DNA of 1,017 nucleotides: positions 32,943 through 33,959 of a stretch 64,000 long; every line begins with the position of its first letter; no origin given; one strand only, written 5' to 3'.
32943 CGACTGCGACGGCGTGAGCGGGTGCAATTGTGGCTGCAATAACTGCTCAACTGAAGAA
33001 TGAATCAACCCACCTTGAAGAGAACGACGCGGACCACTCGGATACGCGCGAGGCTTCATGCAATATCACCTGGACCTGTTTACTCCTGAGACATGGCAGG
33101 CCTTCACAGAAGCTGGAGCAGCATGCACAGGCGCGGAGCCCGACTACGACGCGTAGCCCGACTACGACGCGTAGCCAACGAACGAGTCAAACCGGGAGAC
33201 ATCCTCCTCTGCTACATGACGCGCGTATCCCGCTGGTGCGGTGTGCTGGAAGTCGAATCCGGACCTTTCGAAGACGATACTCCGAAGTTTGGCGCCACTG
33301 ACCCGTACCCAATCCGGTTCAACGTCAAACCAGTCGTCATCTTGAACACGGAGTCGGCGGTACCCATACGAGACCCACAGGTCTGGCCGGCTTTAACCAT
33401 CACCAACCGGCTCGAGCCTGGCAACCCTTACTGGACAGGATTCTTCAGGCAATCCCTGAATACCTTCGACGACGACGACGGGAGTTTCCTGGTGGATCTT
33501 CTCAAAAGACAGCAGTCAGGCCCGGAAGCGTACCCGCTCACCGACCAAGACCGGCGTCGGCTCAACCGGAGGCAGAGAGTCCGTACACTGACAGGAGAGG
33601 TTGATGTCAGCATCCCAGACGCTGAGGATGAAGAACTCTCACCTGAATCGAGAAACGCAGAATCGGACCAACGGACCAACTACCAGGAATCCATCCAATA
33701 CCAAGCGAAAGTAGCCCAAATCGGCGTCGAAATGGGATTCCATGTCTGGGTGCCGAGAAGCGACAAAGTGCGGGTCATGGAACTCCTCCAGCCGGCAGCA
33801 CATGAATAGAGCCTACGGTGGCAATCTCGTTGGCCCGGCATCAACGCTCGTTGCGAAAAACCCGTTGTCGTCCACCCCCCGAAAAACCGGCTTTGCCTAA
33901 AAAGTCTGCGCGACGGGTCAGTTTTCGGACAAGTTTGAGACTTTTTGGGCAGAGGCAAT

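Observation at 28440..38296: Accessory defence-like island wedged between an M20 peptidase gene and moaDE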

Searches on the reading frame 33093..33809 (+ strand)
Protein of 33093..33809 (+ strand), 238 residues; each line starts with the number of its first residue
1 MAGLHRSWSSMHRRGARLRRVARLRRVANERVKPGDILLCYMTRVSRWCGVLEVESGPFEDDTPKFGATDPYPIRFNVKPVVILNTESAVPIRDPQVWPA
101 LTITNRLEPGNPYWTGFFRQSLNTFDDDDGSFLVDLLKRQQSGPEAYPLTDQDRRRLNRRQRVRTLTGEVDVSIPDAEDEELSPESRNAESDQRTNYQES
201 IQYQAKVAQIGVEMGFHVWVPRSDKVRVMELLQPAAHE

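Call 4: search_protein_families(library=pfam, proteins=[window:33093-33809:+], max_evalue=0.01)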
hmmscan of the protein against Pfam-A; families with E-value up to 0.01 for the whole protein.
window:33093-33809:+ (238 aa): 0 families

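Call 5: search_protein_families(library=padloc, proteins=[window:33093-33809:+], max_evalue=0.01)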
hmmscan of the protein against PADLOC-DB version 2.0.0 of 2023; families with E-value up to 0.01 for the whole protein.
window:33093-33809:+ (238 aa): 0 families

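Call 13: search_protein_families(library=ncbifam, proteins=[window:33093-33809:+], max_evalue=0.1)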
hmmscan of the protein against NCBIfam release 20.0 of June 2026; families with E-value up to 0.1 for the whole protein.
window:33093-33809:+ (238 aa): 1 family
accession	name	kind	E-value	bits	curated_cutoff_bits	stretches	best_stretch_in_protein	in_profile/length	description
NF002008.0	PRK00809.1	subfamily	9.7e-05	22.1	139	1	26-85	29-100/146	hypothetical protein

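Call 30: find_homologous_proteins(query=window:33093-33809:+, max_evalue=0.001)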
Query window:33093-33809:+ (238 aa): 159 proteins with E <= 0.001 among 3986 candidates; the best 120 are listed.
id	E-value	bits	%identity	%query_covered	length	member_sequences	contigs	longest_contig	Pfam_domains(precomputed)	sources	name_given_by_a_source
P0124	3.0e-137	474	97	91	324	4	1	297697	-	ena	-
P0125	2.5e-132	458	91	96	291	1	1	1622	-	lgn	-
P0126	1.1e-114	400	75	97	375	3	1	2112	PF27126.1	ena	-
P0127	2.5e-105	369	68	97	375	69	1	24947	PF27126.1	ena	-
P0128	2.5e-104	366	72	94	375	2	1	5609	PF27126.1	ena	-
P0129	1.5e-100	354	65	97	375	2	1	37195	PF27126.1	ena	-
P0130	2.0e-100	353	66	97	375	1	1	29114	PF27126.1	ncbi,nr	ncbi:MAG: hypothetical protein OXE87_00150 [Chloroflexi bacterium]|nr:hypothetical protein [Chlorofl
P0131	2.4e-100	353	69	95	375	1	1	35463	PF27126.1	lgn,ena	-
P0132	2.1e-99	350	66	97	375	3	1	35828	PF27126.1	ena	-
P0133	7.1e-99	348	66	97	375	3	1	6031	PF27126.1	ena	-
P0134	1.7e-98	347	71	91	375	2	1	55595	PF27126.1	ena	-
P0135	3.1e-98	346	67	95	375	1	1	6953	PF27126.1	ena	-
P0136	7.1e-95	335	63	97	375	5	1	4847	PF27126.1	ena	-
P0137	1.8e-93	330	64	97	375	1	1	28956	PF27126.1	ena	-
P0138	2.8e-89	317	70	83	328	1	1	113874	PF27126.1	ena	-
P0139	9.9e-85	302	59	95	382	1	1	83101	PF27126.1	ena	-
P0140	1.0e-83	299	58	97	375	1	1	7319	PF27126.1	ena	-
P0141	5.0e-82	293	57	97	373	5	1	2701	PF27126.1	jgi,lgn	-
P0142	1.3e-81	292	58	97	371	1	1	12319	PF27126.1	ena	-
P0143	2.3e-81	291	56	97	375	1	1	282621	PF27126.1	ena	-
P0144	4.6e-81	290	58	95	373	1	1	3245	PF27126.1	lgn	-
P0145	7.0e-81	289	58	97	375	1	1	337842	PF27126.1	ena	-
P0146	7.9e-81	289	60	90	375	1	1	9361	PF27126.1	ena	-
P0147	2.3e-80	288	56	97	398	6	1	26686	PF27126.1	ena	-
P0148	3.3e-80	287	56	95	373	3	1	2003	PF27126.1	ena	-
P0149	4.1e-80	287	56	97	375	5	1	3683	PF27126.1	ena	-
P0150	1.3e-79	285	55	97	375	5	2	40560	PF27126.1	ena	-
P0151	1.8e-79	285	59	89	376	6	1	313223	PF27126.1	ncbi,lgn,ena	-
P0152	3.6e-79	284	55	97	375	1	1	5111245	PF27126.1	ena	-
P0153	4.1e-79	284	55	97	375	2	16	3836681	PF27126.1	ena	-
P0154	4.4e-79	283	56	97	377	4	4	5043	PF27126.1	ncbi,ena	-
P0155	6.3e-79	283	55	97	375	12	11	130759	PF27126.1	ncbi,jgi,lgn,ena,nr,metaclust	ncbi:MAG: hypothetical protein OXF79_17070 [Chloroflexi bacterium]|nr:hypothetical protein [Chlorofl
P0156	7.8e-79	283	56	97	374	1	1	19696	PF27126.1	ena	-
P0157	1.1e-78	282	55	97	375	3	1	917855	PF27126.1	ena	-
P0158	1.5e-78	282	55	97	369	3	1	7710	PF27126.1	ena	-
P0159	2.4e-78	281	55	97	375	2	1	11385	PF27126.1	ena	-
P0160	2.5e-78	281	55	97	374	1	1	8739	PF27126.1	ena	-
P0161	2.9e-78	281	56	97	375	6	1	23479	PF27126.1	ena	-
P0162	4.3e-78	280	55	97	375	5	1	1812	PF27126.1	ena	-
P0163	8.8e-78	279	56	97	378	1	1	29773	PF27126.1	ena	-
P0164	9.9e-78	279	55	97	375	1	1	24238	PF27126.1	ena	-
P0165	1.4e-77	279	54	97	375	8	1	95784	PF27126.1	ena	-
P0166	1.6e-77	278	54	97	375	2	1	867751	PF27126.1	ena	-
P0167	2.3e-77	278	56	97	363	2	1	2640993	PF27126.1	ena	-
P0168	9.2e-77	276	52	97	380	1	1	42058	PF27126.1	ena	-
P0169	2.2e-76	275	54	97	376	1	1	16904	PF27126.1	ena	-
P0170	2.9e-76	274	54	97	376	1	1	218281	PF27126.1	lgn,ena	-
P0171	6.4e-76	273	54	97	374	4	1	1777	PF27126.1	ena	-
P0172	6.9e-76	273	56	97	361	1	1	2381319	PF27126.1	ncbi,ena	-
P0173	1.2e-75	272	53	97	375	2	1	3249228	PF27126.1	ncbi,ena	-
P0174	1.4e-75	272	54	96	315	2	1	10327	PF27126.1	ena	-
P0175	1.6e-75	272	53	97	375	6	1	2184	PF27126.1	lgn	-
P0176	2.0e-75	271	53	97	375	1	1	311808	PF27126.1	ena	-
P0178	2.3e-75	271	54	95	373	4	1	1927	PF27126.1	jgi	jgi:hypothetical protein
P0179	2.9e-75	271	55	97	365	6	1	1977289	PF27126.1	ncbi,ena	-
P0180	3.9e-75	271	58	90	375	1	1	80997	PF27126.1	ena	-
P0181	1.1e-74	269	52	97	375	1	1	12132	PF27126.1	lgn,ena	-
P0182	1.2e-74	269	53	97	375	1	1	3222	PF27126.1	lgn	-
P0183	1.3e-74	269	55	94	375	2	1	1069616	PF27126.1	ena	-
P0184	1.3e-74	269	52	97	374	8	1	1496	PF01878.25,PF27126.1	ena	-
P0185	1.3e-74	269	56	91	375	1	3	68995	PF27126.1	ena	-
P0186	1.6e-74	269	53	97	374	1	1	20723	PF27126.1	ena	-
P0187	3.5e-74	267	53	97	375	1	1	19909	PF27126.1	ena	-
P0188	6.2e-74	267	52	97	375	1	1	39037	PF27126.1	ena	-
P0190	9.8e-74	266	54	97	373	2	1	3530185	PF27126.1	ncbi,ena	-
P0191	1.4e-73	265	52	97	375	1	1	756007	PF27126.1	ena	-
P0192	2.1e-73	265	56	91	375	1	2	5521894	PF27126.1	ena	-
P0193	2.3e-73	265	52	97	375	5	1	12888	PF27126.1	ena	-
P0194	2.4e-73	265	52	97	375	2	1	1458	PF27126.1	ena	-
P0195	3.6e-73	264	52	97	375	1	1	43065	PF27126.1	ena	-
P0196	4.5e-73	264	52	97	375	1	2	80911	PF27126.1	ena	-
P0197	5.3e-73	264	48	97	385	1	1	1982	PF27126.1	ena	-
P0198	1.2e-72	262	53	97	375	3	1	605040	PF27126.1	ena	-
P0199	1.4e-72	262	54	89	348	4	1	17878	PF27126.1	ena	-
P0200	1.7e-72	262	54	93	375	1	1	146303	PF27126.1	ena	-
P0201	2.5e-72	261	51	97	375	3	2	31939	PF27126.1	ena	-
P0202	3.2e-72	261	52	97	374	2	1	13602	PF27126.1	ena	-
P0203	3.4e-72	261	53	97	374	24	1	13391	PF27126.1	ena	-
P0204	8.7e-72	260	52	95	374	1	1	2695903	PF27126.1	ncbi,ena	-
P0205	9.9e-72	259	50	97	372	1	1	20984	PF27126.1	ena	-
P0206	1.6e-71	259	53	95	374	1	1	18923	PF27126.1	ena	-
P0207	1.8e-71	259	52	97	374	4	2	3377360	PF27126.1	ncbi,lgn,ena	-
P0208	2.5e-71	258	51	97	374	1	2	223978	PF27126.1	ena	-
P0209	3.0e-71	258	56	91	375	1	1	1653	PF27126.1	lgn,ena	-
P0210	5.0e-71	257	51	97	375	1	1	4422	PF27126.1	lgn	-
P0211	5.5e-71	257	51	97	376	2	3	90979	PF27126.1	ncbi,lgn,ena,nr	ncbi:MAG: EVE domain-containing protein [Chloroflexi bacterium]|nr:EVE domain-containing protein [Ch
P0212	6.1e-71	257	51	97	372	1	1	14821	PF27126.1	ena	-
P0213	1.0e-70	256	54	89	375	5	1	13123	PF27126.1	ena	-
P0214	1.2e-70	256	51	97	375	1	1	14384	PF27126.1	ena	-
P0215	1.2e-70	256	57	86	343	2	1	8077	PF27126.1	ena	-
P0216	1.9e-70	255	51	97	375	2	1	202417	PF27126.1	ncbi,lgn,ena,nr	ncbi:MAG: hypothetical protein OYM47_16095 [Gemmatimonadota bacterium]|nr:hypothetical protein [Gemm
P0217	2.5e-70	255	51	96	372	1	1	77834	PF27126.1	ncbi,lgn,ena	-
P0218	8.7e-70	253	50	97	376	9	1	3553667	PF01878.25,PF27126.1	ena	-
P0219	9.5e-70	253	58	83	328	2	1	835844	PF27126.1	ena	-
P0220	1.7e-69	252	54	89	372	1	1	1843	PF27126.1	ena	-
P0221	1.8e-69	252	50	97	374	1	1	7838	PF27126.1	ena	-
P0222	3.5e-69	251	53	96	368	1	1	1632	PF27126.1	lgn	-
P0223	3.6e-69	251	52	97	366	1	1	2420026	PF27126.1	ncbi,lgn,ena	-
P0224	3.8e-69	251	50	97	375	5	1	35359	PF27126.1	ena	-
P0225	4.6e-69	251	50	97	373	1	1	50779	PF27126.1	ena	-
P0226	5.7e-69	250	52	97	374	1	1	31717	PF27126.1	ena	-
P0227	7.3e-69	250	49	97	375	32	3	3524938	PF27126.1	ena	-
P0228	7.4e-69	250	49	97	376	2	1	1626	PF27126.1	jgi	-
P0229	7.5e-69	250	49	97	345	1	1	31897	PF27126.1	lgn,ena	-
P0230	3.2e-68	248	54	87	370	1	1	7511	PF27126.1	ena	-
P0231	5.4e-68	247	49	97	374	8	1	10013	PF27126.1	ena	-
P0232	7.5e-68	247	51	94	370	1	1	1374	PF27126.1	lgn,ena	-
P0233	9.4e-68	246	53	97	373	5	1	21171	PF27126.1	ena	-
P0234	2.7e-67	245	56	83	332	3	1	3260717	PF27126.1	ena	-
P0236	1.7e-66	242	51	91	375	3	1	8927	PF27126.1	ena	-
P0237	1.9e-66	242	53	87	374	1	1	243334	PF27126.1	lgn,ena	-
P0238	2.3e-66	242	53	84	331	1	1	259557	PF27126.1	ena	-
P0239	3.9e-66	241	46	97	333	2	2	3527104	PF27126.1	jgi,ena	jgi:hypothetical protein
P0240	6.1e-65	237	47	95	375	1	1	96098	PF27126.1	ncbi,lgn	-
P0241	6.3e-65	237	49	96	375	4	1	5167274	PF27126.1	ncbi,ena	-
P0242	1.2e-64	236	49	97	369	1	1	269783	PF27126.1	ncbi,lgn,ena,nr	ncbi:MAG: hypothetical protein OXU21_05645 [Chloroflexota bacterium]|nr:hypothetical protein [Chloro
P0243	4.9e-64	234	48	98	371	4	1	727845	PF27126.1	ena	-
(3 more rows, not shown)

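Call 31: find_encoding_contigs(protein=P0124, flank=10000, max_places=3)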
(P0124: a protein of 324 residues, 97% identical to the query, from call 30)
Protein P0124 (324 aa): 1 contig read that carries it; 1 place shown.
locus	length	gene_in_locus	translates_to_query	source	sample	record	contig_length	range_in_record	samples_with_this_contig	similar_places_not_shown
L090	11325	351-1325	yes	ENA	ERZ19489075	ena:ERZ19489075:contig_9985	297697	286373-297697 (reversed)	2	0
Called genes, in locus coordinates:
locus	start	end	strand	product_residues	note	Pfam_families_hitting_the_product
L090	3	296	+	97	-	?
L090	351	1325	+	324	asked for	-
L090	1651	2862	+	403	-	PF00872:Transposase_mut, PF10551:MULE (weak)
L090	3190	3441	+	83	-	PF02597:ThiS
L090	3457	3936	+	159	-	PF02391:MoaE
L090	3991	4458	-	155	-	PF01782:RimM (faint), PF05239:PRC, PF24986:PRC_RimM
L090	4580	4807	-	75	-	PF13083:KH_KhpA-B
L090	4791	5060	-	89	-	PF00886:Ribosomal_S16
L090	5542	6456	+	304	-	PF00551:Formyl_trans_N, PF02911:Formyl_trans_C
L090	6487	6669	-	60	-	PF18930:DUF5679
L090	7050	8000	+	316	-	PF04199:Cyclase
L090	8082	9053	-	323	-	PF01435:Peptidase_M48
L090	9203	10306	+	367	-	PF02746:MR_MLE_N, PF13378:MR_MLE_C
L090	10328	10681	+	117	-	PF13650:Asp_protease_2, PF13975:gag-asp_proteas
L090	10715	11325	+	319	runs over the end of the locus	PF14088:DUF4268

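Call 49: search_protein_families(library=padloc, proteins=[P0126], max_evalue=0.001)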
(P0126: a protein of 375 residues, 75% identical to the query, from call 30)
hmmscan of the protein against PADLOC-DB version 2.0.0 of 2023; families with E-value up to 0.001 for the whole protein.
P0126 (375 aa): 1 family
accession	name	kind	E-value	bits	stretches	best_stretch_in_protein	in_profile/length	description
PDLC03534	REase_II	-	1.8e-14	51.6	1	205-333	177-311/351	Type II restriction enzyme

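Call 62: search_protein_families(library=pfam, proteins=[P0126, L090:1651-2862:+], max_evalue=0.05)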
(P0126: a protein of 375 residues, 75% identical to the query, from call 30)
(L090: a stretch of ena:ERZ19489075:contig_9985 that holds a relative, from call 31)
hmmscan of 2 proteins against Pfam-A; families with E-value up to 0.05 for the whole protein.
P0126 (375 aa): 0 families

L090:1651-2862:+ (403 aa): 3 families
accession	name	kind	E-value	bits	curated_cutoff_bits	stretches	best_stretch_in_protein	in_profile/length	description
PF00872.24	Transposase_mut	-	5.3e-137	457.2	21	1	5-377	7-378/379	Transposase, Mutator family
PF10551.15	MULE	-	2.1e-07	31.7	27.6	1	182-259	17-99/99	MULE transposase domain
PF02061.21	Lambda_CIII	-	0.01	16.3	25.7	0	290-310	16-36/42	Lambda Phage CIII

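Call 70: find_encoding_contigs(protein=P0129, flank=7000, max_places=2)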
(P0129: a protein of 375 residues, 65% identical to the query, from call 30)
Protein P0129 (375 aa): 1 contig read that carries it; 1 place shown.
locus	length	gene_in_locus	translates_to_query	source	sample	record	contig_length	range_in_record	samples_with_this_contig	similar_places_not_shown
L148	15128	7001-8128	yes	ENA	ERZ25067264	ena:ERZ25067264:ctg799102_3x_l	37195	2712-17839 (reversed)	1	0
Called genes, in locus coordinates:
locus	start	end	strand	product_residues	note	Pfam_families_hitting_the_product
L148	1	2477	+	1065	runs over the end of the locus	PF20473:MmeI_Mtase (faint), PF02384:N6_Mtase, PF01170:UPF0020 (faint), PF07669:Eco57I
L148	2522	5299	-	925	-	-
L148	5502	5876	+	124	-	-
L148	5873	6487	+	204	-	PF20215:DUF6575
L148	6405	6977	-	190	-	-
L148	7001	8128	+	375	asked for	PF27126:NmeDI_C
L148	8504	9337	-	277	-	-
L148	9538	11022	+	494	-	-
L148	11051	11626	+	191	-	-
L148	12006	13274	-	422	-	-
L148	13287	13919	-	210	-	PF13358:DDE_3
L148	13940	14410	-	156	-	PF13384:HTH_23, PF13518:HTH_28 (weak), PF13551:HTH_29, PF13565:HTH_32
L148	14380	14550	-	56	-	-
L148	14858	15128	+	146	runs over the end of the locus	-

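Call 71: find_encoding_contigs(protein=P0155, flank=7000, max_places=4)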
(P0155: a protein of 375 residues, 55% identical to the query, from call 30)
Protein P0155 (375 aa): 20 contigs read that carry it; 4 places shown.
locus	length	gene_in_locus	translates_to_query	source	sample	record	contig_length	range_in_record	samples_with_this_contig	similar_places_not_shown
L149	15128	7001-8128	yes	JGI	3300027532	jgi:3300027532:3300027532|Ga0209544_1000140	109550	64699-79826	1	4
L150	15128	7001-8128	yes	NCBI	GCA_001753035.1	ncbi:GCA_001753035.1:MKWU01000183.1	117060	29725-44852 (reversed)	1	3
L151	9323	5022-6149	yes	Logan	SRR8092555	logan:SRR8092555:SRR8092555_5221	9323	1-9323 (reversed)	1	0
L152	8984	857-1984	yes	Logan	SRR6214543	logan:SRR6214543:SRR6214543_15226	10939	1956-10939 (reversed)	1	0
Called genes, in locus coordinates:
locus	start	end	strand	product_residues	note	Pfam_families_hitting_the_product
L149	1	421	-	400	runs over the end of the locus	PF01135:PCMT, PF01209:Ubie_methyltran (weak), PF08704:GCD14 (weak), PF13847:Methyltransf_31, PF13649:Methyltransf_25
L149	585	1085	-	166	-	-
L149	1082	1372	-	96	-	-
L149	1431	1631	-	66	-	-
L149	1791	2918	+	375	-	PF00296:Bac_luciferase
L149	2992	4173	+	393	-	PF02463:SMC_N, PF13304:AAA_21 (weak), PF13175:AAA_15, PF13304:AAA_21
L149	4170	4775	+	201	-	PF14103:DUF4276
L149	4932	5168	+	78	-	PF01037:AsnC_trans_reg (weak)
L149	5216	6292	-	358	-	PF02615:Ldh_2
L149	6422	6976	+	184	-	PF05685:Uma2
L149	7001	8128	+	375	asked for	PF27126:NmeDI_C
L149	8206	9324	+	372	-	PF04389:Peptidase_M28 (faint), PF01546:Peptidase_M20 (weak), PF05343:Peptidase_M42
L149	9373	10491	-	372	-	PF13588:HSDR_N_2 (weak), PF04313:HSDR_N (weak)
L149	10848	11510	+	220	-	PF00753:Lactamase_B, PF12706:Lactamase_B_2 (weak)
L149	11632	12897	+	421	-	PF00675:Peptidase_M16, PF05193:Peptidase_M16_C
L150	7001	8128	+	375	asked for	PF27126:NmeDI_C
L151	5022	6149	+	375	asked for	PF27126:NmeDI_C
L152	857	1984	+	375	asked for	PF27126:NmeDI_C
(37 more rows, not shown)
